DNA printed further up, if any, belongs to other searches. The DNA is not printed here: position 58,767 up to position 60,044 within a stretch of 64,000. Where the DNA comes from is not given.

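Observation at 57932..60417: Mobile cargo may encode a lipid-modification module in a genome that also carries olsBA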

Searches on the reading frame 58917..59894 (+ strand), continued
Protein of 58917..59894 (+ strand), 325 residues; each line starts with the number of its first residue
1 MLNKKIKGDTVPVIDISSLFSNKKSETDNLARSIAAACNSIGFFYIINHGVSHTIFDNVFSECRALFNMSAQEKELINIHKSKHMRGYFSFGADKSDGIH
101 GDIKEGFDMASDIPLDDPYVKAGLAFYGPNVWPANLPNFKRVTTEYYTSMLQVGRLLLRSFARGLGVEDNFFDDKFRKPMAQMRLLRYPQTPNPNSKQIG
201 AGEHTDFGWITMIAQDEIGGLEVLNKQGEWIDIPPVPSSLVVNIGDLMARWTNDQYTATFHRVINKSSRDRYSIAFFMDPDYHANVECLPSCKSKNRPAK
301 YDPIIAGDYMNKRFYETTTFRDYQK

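Call 65: search_solved_structures(query=window:58917-59894:+, max_evalue=1e-50, show_alignments=2)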
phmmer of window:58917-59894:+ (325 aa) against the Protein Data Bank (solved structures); distinct sequences matched with E-value up to 1e-50: 2.
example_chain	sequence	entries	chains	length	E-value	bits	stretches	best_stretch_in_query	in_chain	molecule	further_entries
9ovh_A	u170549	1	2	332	5.2e-63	216.2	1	11-316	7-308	2-oxoglutarate-dependent ethylene/succinate-forming enzyme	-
6jyv_A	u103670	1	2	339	6.7e-54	186.2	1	9-290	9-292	Probable iron/ascorbate oxidoreductase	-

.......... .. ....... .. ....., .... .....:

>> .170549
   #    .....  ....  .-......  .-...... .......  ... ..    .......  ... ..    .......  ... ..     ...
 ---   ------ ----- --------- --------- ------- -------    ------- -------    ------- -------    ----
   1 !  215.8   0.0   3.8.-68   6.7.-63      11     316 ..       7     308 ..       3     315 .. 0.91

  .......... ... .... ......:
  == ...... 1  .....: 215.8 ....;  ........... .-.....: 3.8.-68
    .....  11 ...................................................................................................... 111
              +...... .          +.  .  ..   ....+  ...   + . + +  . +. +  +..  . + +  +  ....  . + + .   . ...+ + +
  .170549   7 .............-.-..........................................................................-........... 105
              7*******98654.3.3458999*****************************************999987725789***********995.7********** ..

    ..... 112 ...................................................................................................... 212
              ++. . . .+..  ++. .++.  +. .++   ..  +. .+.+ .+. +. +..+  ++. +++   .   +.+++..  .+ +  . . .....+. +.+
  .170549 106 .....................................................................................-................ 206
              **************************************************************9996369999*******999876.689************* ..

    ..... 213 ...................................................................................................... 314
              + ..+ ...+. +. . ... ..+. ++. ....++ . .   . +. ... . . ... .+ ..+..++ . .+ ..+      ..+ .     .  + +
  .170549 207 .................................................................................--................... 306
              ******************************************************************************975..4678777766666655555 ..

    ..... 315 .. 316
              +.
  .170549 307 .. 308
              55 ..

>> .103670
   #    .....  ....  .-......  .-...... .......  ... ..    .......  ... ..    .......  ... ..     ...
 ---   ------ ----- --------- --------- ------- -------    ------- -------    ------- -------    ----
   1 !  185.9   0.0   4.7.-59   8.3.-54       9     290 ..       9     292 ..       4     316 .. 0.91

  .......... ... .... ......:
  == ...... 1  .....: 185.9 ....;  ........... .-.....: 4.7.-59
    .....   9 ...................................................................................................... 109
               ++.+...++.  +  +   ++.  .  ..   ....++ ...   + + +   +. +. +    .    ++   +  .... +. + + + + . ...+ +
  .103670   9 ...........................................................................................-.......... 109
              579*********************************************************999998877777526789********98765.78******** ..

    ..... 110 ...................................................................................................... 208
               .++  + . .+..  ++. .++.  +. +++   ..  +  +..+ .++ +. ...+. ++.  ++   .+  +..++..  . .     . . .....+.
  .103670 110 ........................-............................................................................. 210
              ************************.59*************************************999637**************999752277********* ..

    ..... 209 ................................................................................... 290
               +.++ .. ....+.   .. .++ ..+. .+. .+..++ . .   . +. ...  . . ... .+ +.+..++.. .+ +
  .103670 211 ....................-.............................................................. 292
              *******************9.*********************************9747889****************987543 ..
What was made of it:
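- On IPNS/ACC-oxidase-type Fe(II)/2OG oxygenases: The aligned motifs GEHTDFG, FHRV and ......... match 9OVH and 6JYV (call 65).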

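Call 71: search_protein_families(library=pfam, proteins=[L088:9225-10367:-, L044:3615-4553:-, L032:7968-10946:+, L053:7023-8171:+, L075:4926-5906:+, L059:7146-7820:+, L072:4130-5038:-], max_evalue=0.0001)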
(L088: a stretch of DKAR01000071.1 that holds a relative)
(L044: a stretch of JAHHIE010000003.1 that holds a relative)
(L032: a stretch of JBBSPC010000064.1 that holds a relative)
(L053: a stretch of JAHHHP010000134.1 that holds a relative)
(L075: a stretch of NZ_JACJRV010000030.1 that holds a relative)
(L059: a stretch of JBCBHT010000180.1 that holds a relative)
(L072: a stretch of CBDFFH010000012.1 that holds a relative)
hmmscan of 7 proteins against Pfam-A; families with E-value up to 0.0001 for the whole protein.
L088:9225-10367:- (381 aa): 2 families
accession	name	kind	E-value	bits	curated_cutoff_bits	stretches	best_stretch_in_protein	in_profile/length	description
PF00005.33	ABC_tran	-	2.1e-31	109.8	25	1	124-273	1-136/137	ABC transporter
PF13304.12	AAA_21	-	8.6e-05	23.2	27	0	242-305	234-299/304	AAA domain, putative AbiEii toxin, Type IV TA system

L044:3615-4553:- (313 aa): 1 family
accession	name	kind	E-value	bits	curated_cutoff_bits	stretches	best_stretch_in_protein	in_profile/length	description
PF00528.27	BPD_transp_1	-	5.8e-23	82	26.4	1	135-300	1-178/184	Binding-protein-dependent transport system inner membrane component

L032:7968-10946:+ (993 aa): 6 families
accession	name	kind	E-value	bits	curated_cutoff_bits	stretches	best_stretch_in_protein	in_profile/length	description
PF02518.31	HATPase_c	-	2.3e-26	92.8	26.4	1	607-738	2-110/111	Histidine kinase-, DNA gyrase B-, and HSP90-like ATPase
PF00072.30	Response_reg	-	4.4e-22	78.8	30.2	1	782-894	1-110/111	Response regulator receiver domain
PF00512.31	HisKA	-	3.5e-21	75.5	26.9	1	493-558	1-65/66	His Kinase A (phospho-acceptor) domain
PF02743.24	dCache_1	-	6.9e-13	49.1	45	1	202-368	91-238/240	Cache domain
PF00672.30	HAMP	-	4.8e-11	43.2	25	1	405-456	2-52/53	HAMP domain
PF22673.2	MCP-like_PDC_1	-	7.5e-09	36.5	27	1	173-265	30-112/113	Methyl-accepting chemotaxis protein-like, first PDC sensor domain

L053:7023-8171:+ (383 aa): 2 families
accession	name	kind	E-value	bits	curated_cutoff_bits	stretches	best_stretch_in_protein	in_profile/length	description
PF09084.16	NMT1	-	5.8e-28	98.7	20.5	1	91-299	3-215/216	NMT1/THI5 like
PF13379.11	NMT1_2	-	2.3e-21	77.2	24.7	1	78-302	4-245/252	NMT1-like family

L075:4926-5906:+ (327 aa): 0 families

L059:7146-7820:+ (225 aa): 0 families

L072:4130-5038:- (303 aa): 2 families
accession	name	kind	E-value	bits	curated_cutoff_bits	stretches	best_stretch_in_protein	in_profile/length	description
PF00753.33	Lactamase_B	-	1.1e-20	74.8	22.7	1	79-268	6-196/196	Metallo-beta-lactamase superfamily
PF19583.5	ODP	-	2.7e-05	24.6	27.2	0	177-232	80-137/194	ODP family beta lactamase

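Call 82: find_homologous_proteins(query=window:58917-59894:+, max_evalue=1e-40)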
Query window:58917-59894:+ (325 aa): 3300 proteins with E <= 1e-40 among 4338 candidates; the best 120 are listed.
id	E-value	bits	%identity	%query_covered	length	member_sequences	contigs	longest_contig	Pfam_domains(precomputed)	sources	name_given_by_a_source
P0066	7.4e-224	760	100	100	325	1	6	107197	PF14226.13,PF03171.27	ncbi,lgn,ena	-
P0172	2.9e-156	537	70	97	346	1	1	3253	PF14226.13,PF03171.27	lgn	-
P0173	2.7e-149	515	66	98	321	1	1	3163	PF14226.13,PF03171.27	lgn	-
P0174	1.5e-139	483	63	99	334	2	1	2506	PF14226.13,PF03171.27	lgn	-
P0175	7.3e-136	470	60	100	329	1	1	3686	PF14226.13,PF03171.27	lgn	-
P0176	1.6e-132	459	61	96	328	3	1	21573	PF14226.13,PF03171.27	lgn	-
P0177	1.1e-128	447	60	96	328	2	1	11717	PF14226.13,PF03171.27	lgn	-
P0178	3.7e-127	442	60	96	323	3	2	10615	PF14226.13,PF03171.27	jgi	jgi:isopenicillin N synthase-like dioxygenase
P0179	6.7e-127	441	57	97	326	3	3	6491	PF14226.13,PF03171.27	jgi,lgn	-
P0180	1.5e-126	440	61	96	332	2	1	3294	PF14226.13,PF03171.27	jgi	jgi:isopenicillin N synthase-like dioxygenase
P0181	2.0e-126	439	60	97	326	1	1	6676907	PF14226.13,PF03171.27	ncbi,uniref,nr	ncbi:2-oxoglutarate and iron-dependent oxygenase domain-containing protein [Achromobacter seleniivol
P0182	2.2e-126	439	60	96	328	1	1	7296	PF14226.13,PF03171.27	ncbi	-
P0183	7.8e-125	434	58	96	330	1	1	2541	PF14226.13,PF03171.27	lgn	-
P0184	4.6e-124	432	57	98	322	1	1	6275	PF14226.13,PF03171.27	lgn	-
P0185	9.3e-124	431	59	96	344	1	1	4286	PF14226.13,PF03171.27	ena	-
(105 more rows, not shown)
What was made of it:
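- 58917..59894 (+): PaIPNS-like Fe(II)/2OG oxygenase, 325 aa, intact. Partners in the module loci are 51-70% identical (call 82).
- Beyond it, identity drops to 48% or less among more than 3000 generic IPNS-family proteins (call 82).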
